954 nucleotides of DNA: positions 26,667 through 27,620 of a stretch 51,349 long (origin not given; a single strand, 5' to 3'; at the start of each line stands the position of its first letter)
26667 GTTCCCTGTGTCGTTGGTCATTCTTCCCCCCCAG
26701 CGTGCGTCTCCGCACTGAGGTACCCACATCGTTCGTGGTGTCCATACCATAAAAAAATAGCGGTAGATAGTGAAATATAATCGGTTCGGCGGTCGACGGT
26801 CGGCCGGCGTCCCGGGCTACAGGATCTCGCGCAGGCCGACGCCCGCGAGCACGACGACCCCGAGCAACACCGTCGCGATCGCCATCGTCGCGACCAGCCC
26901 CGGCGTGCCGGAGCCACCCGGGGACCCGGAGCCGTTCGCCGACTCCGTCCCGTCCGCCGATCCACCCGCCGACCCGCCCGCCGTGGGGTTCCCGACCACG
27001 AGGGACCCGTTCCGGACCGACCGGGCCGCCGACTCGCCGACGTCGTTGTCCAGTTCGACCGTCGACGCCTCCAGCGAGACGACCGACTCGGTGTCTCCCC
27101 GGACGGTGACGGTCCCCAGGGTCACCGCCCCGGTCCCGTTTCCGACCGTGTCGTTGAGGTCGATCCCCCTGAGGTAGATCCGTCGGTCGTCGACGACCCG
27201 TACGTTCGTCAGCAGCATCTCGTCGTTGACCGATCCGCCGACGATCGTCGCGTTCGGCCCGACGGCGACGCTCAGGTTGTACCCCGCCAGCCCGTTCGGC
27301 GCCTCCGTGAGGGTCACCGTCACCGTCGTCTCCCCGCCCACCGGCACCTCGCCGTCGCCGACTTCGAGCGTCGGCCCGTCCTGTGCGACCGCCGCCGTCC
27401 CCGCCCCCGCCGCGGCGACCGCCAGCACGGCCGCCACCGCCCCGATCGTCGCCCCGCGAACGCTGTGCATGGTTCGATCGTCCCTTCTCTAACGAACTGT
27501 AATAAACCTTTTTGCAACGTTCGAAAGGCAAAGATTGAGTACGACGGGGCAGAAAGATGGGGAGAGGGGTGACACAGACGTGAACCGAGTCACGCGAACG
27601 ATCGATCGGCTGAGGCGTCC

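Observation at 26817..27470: Single-cohesin protein with a PGF-CTERM-like tail directly upstream of the scaffoldin: candidate cell-surface anchor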

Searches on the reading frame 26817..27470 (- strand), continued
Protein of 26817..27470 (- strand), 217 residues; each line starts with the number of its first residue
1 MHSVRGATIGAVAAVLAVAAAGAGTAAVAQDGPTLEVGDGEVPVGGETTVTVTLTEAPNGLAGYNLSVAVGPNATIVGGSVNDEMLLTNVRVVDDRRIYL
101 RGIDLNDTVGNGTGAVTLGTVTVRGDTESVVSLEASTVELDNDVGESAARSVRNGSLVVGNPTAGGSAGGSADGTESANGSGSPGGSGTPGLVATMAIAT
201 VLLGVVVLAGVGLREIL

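Call 77: search_protein_families(library=ncbifam, proteins=[P0110, P0138, P0180, P0198, P0117, P0205, P0173, P0142, P0209, P0145], max_evalue=10)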
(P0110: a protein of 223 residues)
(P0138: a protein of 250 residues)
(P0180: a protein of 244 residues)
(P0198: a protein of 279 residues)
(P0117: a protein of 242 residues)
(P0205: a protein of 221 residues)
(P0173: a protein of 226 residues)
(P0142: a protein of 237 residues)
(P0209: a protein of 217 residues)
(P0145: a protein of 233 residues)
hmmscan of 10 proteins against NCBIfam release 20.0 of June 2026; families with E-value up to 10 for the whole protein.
P0110 (223 aa): 0 families

P0138 (250 aa): 0 families

P0180 (244 aa): 2 families
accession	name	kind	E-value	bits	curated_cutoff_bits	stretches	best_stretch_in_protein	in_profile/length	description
TIGR04281.1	peripla_PGF_1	equivalog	0.00014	21.1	325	1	172-235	274-327/330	PGF-CTERM-anchored ABC transporter substrate-binding protein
NF005853.0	PRK07774.1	equivalog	0.16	11.3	303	1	18-92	14-85/250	SDR family oxidoreductase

P0198 (279 aa): 3 families
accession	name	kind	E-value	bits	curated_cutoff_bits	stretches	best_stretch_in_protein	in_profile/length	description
NF043060.1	MAP_0585_fam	equivalog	0.02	14.9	170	1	157-248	74-169/319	MAP_0585 family protein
NF038119.1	PEP_CTERM_MHFG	equivalog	0.96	9.7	100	1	166-269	150-255/260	MHFG family PEP-CTERM protein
NF045529.2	Heimdall-CTERM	domain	3.8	8.1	24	1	261-279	6-24/26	Heimdall-CTERM domain-containing surface protein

P0117 (242 aa): 7 families
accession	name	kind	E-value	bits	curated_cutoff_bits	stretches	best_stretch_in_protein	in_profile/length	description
TIGR04126.1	PGF_CTERM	domain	1.4e-08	34.2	24.5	1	216-241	1-26/28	PGF-CTERM sorting domain-containing protein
NF041335.1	surf_glcprot_Halo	equivalog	3.7e-05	22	1100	2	154-241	771-860/862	ArtA-dependent S-layer glycoprotein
TIGR04216.1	halo_surf_glyco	exception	7.2e-05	21.2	400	1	136-241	679-782/784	HVO_2072 family ArtA-dependent S-layer glycoprotein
TIGR04281.1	peripla_PGF_1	equivalog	0.00016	21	325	1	189-241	276-329/330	PGF-CTERM-anchored ABC transporter substrate-binding protein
NF041431.1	S_layer_MEMAR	equivalog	0.026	12.9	600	1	181-241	756-818/819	MEMAR_RS02690 family S-layer glycoprotein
NF041740.1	choice_anch_T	equivalog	0.038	13.1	70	1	108-162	29-84/259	choice-of-anchor T family protein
TIGR03931.1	T7SS_Rv3446c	hypoth_equivalog_domain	2.7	8.3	47.6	1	168-217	9-58/194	type VII secretion-associated protein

P0205 (221 aa): 6 families
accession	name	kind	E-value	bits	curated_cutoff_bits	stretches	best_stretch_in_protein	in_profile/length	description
TIGR04126.1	PGF_CTERM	domain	3.1e-10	39.5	24.5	1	194-219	1-26/28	PGF-CTERM sorting domain-containing protein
TIGR04281.1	peripla_PGF_1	equivalog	2.1e-05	23.9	325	1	187-219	296-329/330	PGF-CTERM-anchored ABC transporter substrate-binding protein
NF041335.1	surf_glcprot_Halo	equivalog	2.3e-05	22.7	1100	1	183-219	824-860/862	ArtA-dependent S-layer glycoprotein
NF041431.1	S_layer_MEMAR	equivalog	0.0012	17.4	600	1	188-219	786-818/819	MEMAR_RS02690 family S-layer glycoprotein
TIGR04216.1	halo_surf_glyco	exception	0.0035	15.6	400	1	180-219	751-782/784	HVO_2072 family ArtA-dependent S-layer glycoprotein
NF045529.2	Heimdall-CTERM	domain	7.8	7.1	24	1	199-219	3-23/26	Heimdall-CTERM domain-containing surface protein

P0173 (226 aa): 8 families
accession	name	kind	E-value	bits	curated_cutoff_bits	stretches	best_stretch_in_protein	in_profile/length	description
TIGR04281.1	peripla_PGF_1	equivalog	7.9e-05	22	325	1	167-225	275-328/330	PGF-CTERM-anchored ABC transporter substrate-binding protein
TIGR04126.1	PGF_CTERM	domain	0.00022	20.8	24.5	1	200-225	1-26/28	PGF-CTERM sorting domain-containing protein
NF041431.1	S_layer_MEMAR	equivalog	0.0015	17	600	1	165-225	761-817/819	MEMAR_RS02690 family S-layer glycoprotein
TIGR04216.1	halo_surf_glyco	exception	0.0056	14.9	400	1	132-223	686-780/784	HVO_2072 family ArtA-dependent S-layer glycoprotein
NF041335.1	surf_glcprot_Halo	equivalog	0.037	12.1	1100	1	164-225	800-861/862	ArtA-dependent S-layer glycoprotein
NF041381.1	XopAC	subfamily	0.07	11.8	450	1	44-136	190-283/451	XopAC/AvrAC family type III secretion system effector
NF045529.2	Heimdall-CTERM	domain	0.6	10.6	24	1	204-225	2-23/26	Heimdall-CTERM domain-containing surface protein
NF041882.1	PA3371_fam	equivalog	0.81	10.7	50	1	1-31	1-31/60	PA3371 family protein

P0142 (237 aa): 4 families
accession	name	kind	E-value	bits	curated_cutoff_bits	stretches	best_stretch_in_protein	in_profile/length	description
TIGR04216.1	halo_surf_glyco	exception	0.0012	17.2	400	1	88-234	635-780/784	HVO_2072 family ArtA-dependent S-layer glycoprotein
TIGR04126.1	PGF_CTERM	domain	0.011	15.4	24.5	1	212-235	2-25/28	PGF-CTERM sorting domain-containing protein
NF045529.2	Heimdall-CTERM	domain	0.1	13.1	24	1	215-235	2-22/26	Heimdall-CTERM domain-containing surface protein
NF051431.1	Rv0361_Cterm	subfamily_domain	2.1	8.6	37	1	8-44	10-47/140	Rv0361 family membrane protein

P0209 (217 aa): 6 families
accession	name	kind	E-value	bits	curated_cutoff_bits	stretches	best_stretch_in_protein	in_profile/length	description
TIGR04126.1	PGF_CTERM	domain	1.9e-05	24.2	24.5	1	192-216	2-26/28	PGF-CTERM sorting domain-containing protein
NF041431.1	S_layer_MEMAR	equivalog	0.00076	18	600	1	135-207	740-808/819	MEMAR_RS02690 family S-layer glycoprotein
TIGR04216.1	halo_surf_glyco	exception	0.015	13.5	400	1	134-216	706-782/784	HVO_2072 family ArtA-dependent S-layer glycoprotein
NF045529.2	Heimdall-CTERM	domain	0.14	12.7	24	1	196-211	3-18/26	Heimdall-CTERM domain-containing surface protein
NF041874.1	EPS_EpsC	equivalog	2.4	7.9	150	1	106-143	115-153/168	serine O-acetyltransferase EpsC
NF041740.1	choice_anch_T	equivalog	4.1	6.5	70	1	96-153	24-84/259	choice-of-anchor T family protein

P0145 (233 aa): 2 families
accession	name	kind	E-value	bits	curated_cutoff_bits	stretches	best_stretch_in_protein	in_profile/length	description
NF058571.1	GVDTG_CTERM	domain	0.018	15.3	29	1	204-233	17-44/44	GVDTG sorting domain-containing protein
TIGR01167.1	LPXTG_anchor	domain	1.1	10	15.9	1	205-233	6-32/34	LPXTG cell wall anchor domain-containing protein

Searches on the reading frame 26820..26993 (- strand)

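Call 28: search_protein_families(library=ncbifam, proteins=[window:26820-26993:-], max_evalue=10)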
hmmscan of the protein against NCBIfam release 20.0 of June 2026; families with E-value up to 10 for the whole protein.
seq(58 aa): 1 family
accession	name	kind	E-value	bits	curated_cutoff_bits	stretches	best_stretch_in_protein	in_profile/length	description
NF038033.1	FEA1_rel_lipo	equivalog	7.4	5.1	250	1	6-31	33-58/406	FEA1-related lipoprotein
